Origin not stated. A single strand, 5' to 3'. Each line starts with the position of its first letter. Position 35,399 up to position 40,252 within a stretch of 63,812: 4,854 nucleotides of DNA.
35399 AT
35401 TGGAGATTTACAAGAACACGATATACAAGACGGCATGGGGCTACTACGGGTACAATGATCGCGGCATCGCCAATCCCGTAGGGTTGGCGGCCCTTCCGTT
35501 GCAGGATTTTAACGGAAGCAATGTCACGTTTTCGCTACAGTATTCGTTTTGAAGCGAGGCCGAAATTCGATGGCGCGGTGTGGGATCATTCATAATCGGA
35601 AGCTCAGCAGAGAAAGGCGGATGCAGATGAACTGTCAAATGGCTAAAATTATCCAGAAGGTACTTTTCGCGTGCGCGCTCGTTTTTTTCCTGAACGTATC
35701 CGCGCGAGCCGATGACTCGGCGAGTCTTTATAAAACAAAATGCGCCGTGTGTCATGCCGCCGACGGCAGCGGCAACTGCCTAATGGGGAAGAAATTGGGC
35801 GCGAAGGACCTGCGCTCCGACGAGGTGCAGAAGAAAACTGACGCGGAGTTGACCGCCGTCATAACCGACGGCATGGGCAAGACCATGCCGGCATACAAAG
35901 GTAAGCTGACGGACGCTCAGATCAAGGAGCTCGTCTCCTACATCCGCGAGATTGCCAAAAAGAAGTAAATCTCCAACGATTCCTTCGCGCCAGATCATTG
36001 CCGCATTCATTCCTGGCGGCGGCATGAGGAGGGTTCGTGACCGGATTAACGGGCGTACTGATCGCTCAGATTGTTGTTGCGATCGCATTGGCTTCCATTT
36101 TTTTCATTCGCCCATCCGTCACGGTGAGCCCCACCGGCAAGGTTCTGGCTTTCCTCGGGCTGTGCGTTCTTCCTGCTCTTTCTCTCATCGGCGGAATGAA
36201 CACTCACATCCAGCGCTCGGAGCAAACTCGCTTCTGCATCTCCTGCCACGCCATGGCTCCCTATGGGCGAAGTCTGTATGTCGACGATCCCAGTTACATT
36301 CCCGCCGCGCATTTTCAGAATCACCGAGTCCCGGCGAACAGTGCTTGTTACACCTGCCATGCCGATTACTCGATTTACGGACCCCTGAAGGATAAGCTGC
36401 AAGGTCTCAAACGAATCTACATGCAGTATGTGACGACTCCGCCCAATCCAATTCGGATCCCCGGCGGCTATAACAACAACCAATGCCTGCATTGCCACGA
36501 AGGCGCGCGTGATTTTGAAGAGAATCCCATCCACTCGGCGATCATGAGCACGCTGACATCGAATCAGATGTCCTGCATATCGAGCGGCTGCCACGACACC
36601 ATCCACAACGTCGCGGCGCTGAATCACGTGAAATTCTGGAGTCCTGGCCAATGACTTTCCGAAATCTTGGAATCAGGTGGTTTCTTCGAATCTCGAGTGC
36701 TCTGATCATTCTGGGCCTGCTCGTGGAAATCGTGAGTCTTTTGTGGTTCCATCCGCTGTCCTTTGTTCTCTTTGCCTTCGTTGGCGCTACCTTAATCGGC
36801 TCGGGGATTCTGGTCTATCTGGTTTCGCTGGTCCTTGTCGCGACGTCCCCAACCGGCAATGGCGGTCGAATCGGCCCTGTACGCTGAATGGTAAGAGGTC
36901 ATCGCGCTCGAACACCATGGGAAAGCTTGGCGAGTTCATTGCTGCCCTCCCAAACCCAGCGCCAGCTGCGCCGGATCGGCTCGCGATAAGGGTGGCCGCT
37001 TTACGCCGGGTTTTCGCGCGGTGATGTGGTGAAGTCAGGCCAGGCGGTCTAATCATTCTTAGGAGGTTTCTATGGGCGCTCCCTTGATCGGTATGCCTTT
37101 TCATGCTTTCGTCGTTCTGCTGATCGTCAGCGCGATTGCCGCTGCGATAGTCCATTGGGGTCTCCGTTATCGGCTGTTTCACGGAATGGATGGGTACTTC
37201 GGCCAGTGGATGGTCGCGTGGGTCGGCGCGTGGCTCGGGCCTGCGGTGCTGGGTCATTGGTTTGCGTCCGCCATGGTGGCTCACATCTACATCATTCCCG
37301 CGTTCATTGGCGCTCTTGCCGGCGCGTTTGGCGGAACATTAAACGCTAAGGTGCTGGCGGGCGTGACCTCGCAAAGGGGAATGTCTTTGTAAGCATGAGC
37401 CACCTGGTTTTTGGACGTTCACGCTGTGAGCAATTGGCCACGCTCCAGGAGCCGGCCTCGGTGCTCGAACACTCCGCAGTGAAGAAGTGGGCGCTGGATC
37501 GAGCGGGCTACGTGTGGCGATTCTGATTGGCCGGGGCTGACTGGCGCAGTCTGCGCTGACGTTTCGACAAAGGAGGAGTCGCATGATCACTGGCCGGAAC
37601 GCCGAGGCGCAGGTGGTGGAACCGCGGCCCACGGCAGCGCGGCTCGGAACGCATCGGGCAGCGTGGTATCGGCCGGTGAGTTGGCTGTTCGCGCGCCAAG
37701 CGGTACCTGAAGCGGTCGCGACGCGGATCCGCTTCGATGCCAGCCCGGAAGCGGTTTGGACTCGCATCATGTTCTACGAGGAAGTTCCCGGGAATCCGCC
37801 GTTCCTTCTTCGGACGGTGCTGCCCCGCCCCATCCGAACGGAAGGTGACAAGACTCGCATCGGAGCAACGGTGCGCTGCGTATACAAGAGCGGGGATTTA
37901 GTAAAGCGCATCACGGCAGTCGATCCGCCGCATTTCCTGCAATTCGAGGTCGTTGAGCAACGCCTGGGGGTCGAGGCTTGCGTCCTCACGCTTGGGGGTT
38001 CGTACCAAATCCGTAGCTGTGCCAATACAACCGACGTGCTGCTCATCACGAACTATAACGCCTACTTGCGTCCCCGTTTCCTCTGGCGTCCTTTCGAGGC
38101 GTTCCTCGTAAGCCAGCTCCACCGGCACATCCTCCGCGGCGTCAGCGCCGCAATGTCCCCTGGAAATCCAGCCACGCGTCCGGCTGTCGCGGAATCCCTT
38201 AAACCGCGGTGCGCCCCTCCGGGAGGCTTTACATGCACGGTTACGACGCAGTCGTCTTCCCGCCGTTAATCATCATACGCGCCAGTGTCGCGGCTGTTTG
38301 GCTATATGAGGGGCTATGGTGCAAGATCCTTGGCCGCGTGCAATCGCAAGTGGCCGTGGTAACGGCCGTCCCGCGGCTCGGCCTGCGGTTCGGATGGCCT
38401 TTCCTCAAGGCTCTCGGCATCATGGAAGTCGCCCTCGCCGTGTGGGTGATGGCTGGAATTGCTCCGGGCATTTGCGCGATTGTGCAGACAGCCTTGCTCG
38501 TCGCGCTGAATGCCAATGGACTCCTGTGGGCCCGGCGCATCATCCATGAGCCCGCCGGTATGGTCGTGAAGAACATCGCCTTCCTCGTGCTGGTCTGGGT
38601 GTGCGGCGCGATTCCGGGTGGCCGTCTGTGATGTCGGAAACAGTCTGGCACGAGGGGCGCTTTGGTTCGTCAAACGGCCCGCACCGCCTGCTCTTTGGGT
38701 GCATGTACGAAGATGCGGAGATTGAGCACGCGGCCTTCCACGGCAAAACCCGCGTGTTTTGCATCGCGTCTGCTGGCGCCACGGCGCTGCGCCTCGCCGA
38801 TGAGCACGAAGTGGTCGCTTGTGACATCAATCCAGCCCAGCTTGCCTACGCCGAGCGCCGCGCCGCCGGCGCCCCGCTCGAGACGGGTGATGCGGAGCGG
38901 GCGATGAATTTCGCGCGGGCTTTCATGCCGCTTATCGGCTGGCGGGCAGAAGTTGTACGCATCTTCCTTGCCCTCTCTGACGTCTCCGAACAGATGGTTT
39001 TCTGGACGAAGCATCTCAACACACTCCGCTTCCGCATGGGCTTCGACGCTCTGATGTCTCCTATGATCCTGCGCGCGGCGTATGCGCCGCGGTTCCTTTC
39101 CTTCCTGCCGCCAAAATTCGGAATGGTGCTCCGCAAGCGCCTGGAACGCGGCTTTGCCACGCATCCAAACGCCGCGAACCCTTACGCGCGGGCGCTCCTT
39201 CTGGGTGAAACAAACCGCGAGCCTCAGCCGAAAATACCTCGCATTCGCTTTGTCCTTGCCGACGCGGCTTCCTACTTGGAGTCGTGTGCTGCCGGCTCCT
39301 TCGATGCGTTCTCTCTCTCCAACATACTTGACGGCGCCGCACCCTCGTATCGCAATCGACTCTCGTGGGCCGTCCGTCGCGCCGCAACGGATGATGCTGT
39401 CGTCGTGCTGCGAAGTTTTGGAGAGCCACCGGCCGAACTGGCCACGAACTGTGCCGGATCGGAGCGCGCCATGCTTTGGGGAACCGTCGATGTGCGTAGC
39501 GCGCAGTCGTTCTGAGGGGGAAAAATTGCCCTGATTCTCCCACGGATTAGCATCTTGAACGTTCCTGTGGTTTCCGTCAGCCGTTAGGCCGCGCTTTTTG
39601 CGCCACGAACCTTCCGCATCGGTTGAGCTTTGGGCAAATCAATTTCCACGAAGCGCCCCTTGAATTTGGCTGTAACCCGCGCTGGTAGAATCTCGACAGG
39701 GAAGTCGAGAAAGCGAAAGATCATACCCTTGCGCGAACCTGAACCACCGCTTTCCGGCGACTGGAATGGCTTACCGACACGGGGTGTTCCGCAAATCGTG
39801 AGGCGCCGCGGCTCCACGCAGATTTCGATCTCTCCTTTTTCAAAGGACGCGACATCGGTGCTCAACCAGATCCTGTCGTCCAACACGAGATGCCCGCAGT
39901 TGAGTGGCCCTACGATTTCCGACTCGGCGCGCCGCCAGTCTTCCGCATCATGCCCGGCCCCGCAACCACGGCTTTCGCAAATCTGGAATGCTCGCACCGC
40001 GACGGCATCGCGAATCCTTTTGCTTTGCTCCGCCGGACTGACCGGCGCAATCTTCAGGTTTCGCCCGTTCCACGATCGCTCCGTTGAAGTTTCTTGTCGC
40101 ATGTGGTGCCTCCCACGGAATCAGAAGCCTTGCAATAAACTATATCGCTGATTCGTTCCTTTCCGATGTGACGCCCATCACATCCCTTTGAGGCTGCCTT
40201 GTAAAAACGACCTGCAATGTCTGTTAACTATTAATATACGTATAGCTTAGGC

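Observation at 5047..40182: Recurrent GTGA-N6-TCAC (CRP/FNR-type) palindromes upstream of redox and stress genes: a candidate shared regulon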

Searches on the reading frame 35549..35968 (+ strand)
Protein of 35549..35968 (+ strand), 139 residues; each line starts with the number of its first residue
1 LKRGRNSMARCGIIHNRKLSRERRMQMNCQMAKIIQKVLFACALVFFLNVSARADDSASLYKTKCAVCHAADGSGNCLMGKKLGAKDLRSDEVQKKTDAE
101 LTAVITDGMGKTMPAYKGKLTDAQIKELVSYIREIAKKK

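Call 6: search_protein_families(library=pfam, proteins=[window:35549-35968:+], max_evalue=0.01)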
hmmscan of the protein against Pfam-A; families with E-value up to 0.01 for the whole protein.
window:35549-35968:+ (139 aa): 2 families
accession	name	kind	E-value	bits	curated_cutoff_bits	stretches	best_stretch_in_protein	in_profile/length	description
PF13442.11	Cytochrome_CBB3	-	3.4e-14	53.4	27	1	53-132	2-68/68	Cytochrome C oxidase, cbb3-type, subunit III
PF00034.26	Cytochrom_C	-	4.3e-09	38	21.3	1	58-134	5-88/90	Cytochrome c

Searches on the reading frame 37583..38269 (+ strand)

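Call 8: search_protein_families(library=pfam, proteins=[window:37583-38269:+], max_evalue=0.01)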
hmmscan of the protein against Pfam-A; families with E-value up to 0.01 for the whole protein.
window:37583-38269:+ (228 aa): 1 family
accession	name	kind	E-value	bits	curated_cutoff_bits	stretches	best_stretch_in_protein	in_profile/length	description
PF10604.15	Polyketide_cyc2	-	9.4e-06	26.4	27.4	1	45-135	4-89/142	Polyketide cyclase / dehydrase and lipid transport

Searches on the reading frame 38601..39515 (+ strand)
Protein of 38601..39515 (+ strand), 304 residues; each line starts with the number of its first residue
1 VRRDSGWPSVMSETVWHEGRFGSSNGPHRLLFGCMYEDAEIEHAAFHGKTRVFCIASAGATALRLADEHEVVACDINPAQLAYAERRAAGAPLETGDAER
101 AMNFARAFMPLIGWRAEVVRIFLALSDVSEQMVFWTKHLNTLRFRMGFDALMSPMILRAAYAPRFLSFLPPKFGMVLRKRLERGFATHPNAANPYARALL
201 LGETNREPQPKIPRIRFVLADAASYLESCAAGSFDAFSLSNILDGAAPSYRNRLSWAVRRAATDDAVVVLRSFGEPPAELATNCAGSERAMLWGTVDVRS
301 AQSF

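Call 6: search_protein_families(library=pfam, proteins=[window:38601-39515:+], max_evalue=0.01)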
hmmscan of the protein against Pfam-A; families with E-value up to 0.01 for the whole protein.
window:38601-39515:+ (304 aa): 3 families
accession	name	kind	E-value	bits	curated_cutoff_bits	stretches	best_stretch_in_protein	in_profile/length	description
PF11899.13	DUF3419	-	2.9e-17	63.4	28.2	2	28-89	8-73/385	Protein of unknown function (DUF3419)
PF13649.12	Methyltransf_25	-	3.2e-05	25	27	1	58-105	8-61/97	Methyltransferase domain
PF08241.18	Methyltransf_11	-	0.00059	20.9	21.2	0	59-105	8-57/95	Methyltransferase domain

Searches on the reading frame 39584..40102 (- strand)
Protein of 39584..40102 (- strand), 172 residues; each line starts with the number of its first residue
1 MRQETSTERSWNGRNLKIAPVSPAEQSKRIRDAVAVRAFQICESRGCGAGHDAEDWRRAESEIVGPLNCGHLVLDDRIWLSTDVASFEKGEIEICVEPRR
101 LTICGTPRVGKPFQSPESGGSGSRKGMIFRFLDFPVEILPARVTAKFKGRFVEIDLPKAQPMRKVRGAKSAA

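Call 6: search_protein_families(library=pfam, proteins=[window:39584-40102:-], max_evalue=0.01)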
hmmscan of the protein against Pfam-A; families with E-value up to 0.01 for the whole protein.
window:39584-40102:- (172 aa): 2 families
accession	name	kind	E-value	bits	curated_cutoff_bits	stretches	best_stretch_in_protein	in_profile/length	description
PF11154.13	DUF2934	-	6.2e-08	32.6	22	1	33-63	5-35/37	Protein of unknown function (DUF2934)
PF00011.27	HSP20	-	0.0011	19.5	20.8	1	76-164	7-93/102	Hsp20/alpha crystallin family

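Call 54: search_protein_families(library=ncbifam, proteins=[window:39584-40102:-], max_evalue=0.001)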
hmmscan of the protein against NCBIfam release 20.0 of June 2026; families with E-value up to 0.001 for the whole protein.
window:39584-40102:- (172 aa): 1 family
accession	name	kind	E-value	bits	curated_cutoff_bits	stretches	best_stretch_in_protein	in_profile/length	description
NF041799.1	Hsp14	equivalog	0.00011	22.1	100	1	75-165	27-115/118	archaeal heat shock protein Hsp14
